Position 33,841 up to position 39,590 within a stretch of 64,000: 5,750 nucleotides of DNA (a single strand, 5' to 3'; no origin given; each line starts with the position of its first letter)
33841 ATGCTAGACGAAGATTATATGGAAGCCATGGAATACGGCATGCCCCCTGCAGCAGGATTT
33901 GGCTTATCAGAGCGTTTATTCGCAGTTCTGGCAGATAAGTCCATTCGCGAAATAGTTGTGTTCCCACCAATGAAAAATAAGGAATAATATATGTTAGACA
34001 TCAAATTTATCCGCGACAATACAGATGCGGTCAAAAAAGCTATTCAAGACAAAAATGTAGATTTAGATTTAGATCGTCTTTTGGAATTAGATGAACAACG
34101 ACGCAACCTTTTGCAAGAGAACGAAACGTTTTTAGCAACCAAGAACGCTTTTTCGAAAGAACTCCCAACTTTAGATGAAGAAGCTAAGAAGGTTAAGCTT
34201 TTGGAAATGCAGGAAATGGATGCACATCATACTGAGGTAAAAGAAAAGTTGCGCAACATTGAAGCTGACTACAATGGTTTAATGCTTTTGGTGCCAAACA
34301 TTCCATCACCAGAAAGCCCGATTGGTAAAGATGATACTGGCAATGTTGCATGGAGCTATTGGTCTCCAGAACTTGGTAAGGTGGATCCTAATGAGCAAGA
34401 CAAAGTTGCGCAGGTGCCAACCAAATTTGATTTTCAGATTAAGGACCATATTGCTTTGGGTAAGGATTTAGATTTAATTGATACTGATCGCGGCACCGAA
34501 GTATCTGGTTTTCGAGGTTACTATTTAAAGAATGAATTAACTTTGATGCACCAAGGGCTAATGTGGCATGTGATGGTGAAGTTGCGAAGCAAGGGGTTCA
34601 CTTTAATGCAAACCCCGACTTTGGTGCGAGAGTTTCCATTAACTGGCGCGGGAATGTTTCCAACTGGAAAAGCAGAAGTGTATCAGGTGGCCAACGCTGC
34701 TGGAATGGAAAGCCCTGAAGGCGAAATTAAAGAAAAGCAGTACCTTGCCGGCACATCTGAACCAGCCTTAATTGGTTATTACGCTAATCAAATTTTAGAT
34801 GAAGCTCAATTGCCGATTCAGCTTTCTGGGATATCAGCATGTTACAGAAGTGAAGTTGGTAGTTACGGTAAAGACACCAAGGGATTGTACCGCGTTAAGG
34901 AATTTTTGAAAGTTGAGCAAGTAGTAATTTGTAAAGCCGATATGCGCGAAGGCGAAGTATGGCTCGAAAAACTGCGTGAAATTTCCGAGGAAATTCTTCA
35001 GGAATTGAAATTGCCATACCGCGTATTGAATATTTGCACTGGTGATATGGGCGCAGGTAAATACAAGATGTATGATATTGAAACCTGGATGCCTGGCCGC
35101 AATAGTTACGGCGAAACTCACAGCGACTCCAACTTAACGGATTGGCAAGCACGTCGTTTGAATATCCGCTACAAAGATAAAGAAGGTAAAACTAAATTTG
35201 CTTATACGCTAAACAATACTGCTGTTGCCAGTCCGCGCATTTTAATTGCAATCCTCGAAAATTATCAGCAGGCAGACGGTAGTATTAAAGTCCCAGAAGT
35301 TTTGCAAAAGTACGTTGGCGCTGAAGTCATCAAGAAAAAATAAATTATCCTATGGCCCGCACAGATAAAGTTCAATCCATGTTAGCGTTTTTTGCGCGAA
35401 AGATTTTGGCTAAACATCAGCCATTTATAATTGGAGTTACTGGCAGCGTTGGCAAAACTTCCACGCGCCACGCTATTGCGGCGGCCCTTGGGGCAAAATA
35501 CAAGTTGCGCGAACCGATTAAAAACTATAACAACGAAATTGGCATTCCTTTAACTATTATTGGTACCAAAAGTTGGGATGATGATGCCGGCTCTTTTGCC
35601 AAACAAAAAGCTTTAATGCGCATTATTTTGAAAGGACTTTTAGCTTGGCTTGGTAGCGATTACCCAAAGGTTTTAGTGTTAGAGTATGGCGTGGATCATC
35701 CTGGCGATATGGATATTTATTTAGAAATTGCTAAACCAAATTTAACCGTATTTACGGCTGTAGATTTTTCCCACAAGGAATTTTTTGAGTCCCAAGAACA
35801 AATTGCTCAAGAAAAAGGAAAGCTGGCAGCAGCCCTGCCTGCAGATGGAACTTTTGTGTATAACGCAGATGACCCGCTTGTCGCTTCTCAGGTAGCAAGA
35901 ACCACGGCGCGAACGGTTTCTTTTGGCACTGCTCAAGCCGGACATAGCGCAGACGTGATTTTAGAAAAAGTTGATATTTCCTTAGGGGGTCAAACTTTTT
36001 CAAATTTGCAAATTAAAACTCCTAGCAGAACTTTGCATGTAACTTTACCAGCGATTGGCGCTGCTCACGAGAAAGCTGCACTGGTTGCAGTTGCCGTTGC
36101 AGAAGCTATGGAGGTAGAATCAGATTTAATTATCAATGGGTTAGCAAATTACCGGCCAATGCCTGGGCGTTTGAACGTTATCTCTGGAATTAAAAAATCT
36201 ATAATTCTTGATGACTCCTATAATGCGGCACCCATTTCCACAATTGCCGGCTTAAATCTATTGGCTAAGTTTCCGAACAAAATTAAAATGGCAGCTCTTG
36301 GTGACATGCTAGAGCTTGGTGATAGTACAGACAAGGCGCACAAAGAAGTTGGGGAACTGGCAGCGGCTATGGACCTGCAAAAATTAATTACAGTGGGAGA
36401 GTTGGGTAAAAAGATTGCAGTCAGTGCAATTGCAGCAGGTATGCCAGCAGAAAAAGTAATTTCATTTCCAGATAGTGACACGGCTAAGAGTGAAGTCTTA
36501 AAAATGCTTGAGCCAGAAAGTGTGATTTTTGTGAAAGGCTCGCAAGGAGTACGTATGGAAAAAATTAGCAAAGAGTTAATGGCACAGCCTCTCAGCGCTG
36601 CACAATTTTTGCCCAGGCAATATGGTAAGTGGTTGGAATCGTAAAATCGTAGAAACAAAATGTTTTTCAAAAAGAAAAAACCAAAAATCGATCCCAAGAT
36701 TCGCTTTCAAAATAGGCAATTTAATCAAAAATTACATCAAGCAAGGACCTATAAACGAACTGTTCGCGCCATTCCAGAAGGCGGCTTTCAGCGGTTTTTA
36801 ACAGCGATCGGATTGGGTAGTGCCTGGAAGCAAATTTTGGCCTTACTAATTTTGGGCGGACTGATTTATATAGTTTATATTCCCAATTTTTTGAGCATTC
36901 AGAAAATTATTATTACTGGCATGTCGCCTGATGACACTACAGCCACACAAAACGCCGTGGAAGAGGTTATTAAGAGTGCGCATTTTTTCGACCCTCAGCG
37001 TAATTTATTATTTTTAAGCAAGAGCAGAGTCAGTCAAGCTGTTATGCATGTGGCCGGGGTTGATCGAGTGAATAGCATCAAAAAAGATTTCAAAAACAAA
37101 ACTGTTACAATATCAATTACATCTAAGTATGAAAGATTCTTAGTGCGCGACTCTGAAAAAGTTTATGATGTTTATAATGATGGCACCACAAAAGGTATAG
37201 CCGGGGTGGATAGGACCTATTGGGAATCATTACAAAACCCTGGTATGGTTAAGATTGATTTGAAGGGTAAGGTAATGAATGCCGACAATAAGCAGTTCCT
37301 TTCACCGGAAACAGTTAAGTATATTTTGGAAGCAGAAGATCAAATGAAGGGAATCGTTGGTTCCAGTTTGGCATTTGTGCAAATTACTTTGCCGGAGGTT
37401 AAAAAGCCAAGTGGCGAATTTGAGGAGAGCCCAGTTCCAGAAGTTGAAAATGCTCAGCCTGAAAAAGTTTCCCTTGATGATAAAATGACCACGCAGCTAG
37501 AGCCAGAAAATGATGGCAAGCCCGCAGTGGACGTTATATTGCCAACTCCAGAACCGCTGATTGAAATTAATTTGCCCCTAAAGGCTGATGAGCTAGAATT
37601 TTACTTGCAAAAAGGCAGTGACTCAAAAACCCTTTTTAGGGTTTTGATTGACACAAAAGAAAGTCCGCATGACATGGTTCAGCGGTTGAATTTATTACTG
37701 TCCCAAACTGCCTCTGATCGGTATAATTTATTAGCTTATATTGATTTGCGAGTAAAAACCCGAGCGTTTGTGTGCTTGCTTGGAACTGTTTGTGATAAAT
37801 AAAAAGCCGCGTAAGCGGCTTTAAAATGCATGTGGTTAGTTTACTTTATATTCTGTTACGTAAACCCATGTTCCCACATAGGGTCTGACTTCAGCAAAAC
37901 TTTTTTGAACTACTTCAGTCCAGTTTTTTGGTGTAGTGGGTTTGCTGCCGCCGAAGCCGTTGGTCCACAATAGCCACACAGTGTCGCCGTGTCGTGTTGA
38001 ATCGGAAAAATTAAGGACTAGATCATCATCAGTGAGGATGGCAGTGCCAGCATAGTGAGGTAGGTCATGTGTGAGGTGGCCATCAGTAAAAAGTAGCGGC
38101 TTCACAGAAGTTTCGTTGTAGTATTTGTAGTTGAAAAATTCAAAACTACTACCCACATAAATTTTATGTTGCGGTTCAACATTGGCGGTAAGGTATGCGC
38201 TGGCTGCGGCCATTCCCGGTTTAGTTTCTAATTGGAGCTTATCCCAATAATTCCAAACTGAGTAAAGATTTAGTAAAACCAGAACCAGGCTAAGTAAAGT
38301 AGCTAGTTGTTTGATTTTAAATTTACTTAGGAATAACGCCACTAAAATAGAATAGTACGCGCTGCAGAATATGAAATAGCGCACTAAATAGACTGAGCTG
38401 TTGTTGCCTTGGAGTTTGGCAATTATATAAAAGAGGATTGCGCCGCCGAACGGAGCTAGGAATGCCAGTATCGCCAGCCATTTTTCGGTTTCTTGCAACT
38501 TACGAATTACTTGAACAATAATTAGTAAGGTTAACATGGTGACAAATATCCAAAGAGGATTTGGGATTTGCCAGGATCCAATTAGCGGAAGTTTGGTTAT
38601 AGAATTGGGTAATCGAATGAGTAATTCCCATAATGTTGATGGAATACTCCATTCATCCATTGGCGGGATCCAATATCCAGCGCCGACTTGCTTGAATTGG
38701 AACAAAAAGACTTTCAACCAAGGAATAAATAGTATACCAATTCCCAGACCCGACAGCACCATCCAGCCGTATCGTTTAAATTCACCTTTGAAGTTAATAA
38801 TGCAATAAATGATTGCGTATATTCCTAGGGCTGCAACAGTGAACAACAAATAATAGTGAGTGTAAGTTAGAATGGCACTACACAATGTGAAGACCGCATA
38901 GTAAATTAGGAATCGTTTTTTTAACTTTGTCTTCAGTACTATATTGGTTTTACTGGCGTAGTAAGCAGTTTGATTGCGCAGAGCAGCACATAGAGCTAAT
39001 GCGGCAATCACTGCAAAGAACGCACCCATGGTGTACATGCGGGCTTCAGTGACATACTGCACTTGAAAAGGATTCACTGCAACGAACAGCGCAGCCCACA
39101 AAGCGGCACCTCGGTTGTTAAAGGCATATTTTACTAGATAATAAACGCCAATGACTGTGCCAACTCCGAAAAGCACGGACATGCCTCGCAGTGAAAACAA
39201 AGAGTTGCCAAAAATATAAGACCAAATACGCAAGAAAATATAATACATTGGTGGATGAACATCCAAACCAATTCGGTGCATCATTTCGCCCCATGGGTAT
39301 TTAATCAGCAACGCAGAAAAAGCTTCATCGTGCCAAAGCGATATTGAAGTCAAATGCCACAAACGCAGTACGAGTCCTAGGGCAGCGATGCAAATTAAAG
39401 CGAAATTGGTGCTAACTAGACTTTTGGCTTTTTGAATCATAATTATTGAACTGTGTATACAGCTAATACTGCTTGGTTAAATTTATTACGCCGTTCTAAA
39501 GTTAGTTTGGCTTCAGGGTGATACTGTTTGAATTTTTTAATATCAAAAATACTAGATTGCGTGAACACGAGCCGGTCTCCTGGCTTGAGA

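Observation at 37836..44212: Tandem GT-C (PMT/ArnT-like) glycosyltransferases with a processive membrane GT2 and a WecA-family initiating transferase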

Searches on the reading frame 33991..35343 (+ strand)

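Call 9: search_protein_families(library=pfam, proteins=[window:33991-35343:+], max_evalue=0.001)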
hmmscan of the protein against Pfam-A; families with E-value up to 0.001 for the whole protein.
window:33991-35343:+ (450 aa): 2 families
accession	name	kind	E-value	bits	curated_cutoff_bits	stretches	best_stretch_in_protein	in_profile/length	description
PF00587.30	tRNA-synt_2b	-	9.4e-31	107.7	29.3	1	247-425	8-179/179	tRNA synthetase class II core domain (G, H, P, S and T)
PF02403.27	Seryl_tRNA_N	-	8e-21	74.8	28.2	1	1-105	1-108/108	Seryl-tRNA synthetase N-terminal domain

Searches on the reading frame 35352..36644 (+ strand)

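Call 9: search_protein_families(library=pfam, proteins=[window:35352-36644:+], max_evalue=0.001)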
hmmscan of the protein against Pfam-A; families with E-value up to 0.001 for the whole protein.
window:35352-36644:+ (430 aa): 2 families
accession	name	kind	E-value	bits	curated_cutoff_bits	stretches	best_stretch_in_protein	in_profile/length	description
PF08245.18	Mur_ligase_M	-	8.4e-27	94.9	24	2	104-250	56-200/200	Mur ligase middle domain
PF02875.26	Mur_ligase_C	-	6.6e-15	56.5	28.4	1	272-397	1-126/127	Mur ligase, glutamate ligase domain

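Call 56: search_protein_families(library=ncbifam, proteins=[window:35352-36644:+], max_evalue=0.001)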
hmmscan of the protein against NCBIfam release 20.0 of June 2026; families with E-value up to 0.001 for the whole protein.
window:35352-36644:+ (430 aa): 22 families
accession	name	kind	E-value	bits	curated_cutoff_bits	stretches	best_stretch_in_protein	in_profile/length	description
TIGR01143.1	murF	subfamily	5.9e-76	256.1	288.6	2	106-407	127-416/418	UDP-N-acetylmuramoyl-tripeptide--D-alanyl-D-alanine ligase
NF008896.0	PRK11929.1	equivalog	1.1e-73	248.6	1023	2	107-410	658-957/965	bifunctional UDP-N-acetylmuramoyl-L-alanyl-D-glutamate--2,6-diaminopimelate ligase MurE/UDP-N-acetylmuramoyl-tripeptide--D-alanyl-D-alanine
NF008041.0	PRK10773.1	equivalog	5.1e-47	160.6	551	2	108-409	155-447/453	UDP-N-acetylmuramoyl-tripeptide--D-alanyl-D-alanine ligase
NF010693.0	PRK14093.1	equivalog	2.8e-43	148.3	544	2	108-410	163-465/479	UDP-N-acetylmuramoylalanyl-D-glutamyl-2,6-diaminopimelate--D-alanyl-D-alanine ligase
NF008897.0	PRK11930.1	equivalog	2.5e-38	131.6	804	2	106-411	160-455/822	bifunctional UDP-N-acetylmuramoyl-tripeptide:D-alanyl-D-alanine ligase/alanine racemase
TIGR01085.1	murE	subfamily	3.4e-16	59.2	257.3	1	130-287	179-337/472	UDP-N-acetylmuramyl-tripeptide synthetase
NF001126.0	PRK00139.1-4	equivalog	6.7e-16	57.9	373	1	131-396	196-456/486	UDP-N-acetylmuramoyl-L-alanyl-D-glutamate--2,6-diaminopimelate ligase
TIGR01087.1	murD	equivalog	3.8e-15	55.9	211.95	1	125-313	168-344/441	UDP-N-acetylmuramoyl-L-alanine--D-glutamate ligase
NF001124.0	PRK00139.1-2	equivalog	3.8e-15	55.6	476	1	130-395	200-465/500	UDP-N-acetylmuramoyl-L-alanyl-D-glutamate--2,6-diaminopimelate ligase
TIGR01082.1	murC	equivalog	1.1e-14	54.4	335.1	1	127-288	166-322/449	UDP-N-acetylmuramate--L-alanine ligase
TIGR02068.2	cya_phycin_syn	equivalog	9.6e-12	43.7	850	1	146-394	584-846/862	cyanophycin synthetase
NF010623.0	PRK14016.1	subfamily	1.7e-11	43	877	1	145-392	585-846/871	cyanophycin synthetase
NF053645.1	pMurC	equivalog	1.8e-11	43.5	560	1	217-306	298-387/492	pseudomurein biosynthesis peptide ligase pMurC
NF053648.1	pMurE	equivalog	3e-09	36.1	600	1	126-288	187-333/464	pseudomurein biosynthesis peptide ligase pMurE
NF033197.0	F430_CfbE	equivalog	2.9e-08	33.1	250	1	222-288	254-319/430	coenzyme F430 synthase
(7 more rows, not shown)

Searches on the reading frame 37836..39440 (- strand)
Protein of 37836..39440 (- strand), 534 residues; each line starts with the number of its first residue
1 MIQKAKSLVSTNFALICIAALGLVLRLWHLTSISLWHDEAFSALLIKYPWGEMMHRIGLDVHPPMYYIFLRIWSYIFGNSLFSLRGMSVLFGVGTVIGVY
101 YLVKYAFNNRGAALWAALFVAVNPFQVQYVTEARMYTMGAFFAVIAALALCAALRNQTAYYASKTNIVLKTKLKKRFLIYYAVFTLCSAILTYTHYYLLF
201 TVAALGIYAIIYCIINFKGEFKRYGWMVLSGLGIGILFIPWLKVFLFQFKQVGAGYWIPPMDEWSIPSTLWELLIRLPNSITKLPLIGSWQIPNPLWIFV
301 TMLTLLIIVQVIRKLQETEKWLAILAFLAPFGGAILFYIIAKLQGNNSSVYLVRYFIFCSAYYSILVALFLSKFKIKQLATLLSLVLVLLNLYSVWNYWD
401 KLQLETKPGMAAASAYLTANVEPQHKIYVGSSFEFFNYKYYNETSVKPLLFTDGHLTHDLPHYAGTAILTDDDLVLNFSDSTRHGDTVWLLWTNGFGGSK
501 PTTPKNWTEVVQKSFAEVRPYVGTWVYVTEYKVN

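Call 4: search_protein_families(library=pfam, proteins=[window:37836-39440:-], max_evalue=0.01)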
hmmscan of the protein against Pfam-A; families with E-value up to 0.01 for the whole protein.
window:37836-39440:- (534 aa): 2 families
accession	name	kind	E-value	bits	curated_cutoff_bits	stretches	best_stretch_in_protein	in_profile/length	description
PF13231.12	PMT_2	-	8.1e-09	36.3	26.1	1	62-194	2-141/160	Dolichyl-phosphate-mannose-protein mannosyltransferase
PF02366.24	PMT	-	0.00015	21.9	22.7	1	63-249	62-237/245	Dolichyl-phosphate-mannose-protein mannosyltransferase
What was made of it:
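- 37836..39440 (-): GT-C#1: 534 aa, about 10-11 TM helices plus a C-terminal soluble domain of about 140 aa. The first loop carries the invariant W36-H-D38-E39-A-F motif, followed by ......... Pfam PMT_2 36.3 bits (cut-off 26.1) and PMT 21.9 bits (cut-off 22.7), call 4.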

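Call 5: search_protein_families(library=ncbifam, proteins=[window:37836-39440:-], max_evalue=0.01)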
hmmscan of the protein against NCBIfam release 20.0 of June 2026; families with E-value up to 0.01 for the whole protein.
window:37836-39440:- (534 aa): 1 family
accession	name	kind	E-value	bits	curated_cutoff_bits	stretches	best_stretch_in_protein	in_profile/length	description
TIGR03663.1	TIGR03663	subfamily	1.9e-11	43.7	126.25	1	14-190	3-179/435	flippase activity-associated protein Agl23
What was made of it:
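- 37836..39440 (-): Weak Agl23 match, call 5.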

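Call 20: search_solved_structures(query=A1, max_evalue=1, show_alignments=2)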
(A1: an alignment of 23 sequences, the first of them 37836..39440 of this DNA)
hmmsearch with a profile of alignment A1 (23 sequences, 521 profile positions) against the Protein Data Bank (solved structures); distinct sequences matched with E-value up to 1: 2.
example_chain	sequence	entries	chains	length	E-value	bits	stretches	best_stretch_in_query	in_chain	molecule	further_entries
8k7t_B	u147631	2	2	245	0.033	16.1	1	263-348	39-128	High affinity immunoglobulin epsilon receptor subunit beta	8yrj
8y81_B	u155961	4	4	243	0.13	14.1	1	264-353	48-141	High affinity immunoglobulin epsilon receptor subunit beta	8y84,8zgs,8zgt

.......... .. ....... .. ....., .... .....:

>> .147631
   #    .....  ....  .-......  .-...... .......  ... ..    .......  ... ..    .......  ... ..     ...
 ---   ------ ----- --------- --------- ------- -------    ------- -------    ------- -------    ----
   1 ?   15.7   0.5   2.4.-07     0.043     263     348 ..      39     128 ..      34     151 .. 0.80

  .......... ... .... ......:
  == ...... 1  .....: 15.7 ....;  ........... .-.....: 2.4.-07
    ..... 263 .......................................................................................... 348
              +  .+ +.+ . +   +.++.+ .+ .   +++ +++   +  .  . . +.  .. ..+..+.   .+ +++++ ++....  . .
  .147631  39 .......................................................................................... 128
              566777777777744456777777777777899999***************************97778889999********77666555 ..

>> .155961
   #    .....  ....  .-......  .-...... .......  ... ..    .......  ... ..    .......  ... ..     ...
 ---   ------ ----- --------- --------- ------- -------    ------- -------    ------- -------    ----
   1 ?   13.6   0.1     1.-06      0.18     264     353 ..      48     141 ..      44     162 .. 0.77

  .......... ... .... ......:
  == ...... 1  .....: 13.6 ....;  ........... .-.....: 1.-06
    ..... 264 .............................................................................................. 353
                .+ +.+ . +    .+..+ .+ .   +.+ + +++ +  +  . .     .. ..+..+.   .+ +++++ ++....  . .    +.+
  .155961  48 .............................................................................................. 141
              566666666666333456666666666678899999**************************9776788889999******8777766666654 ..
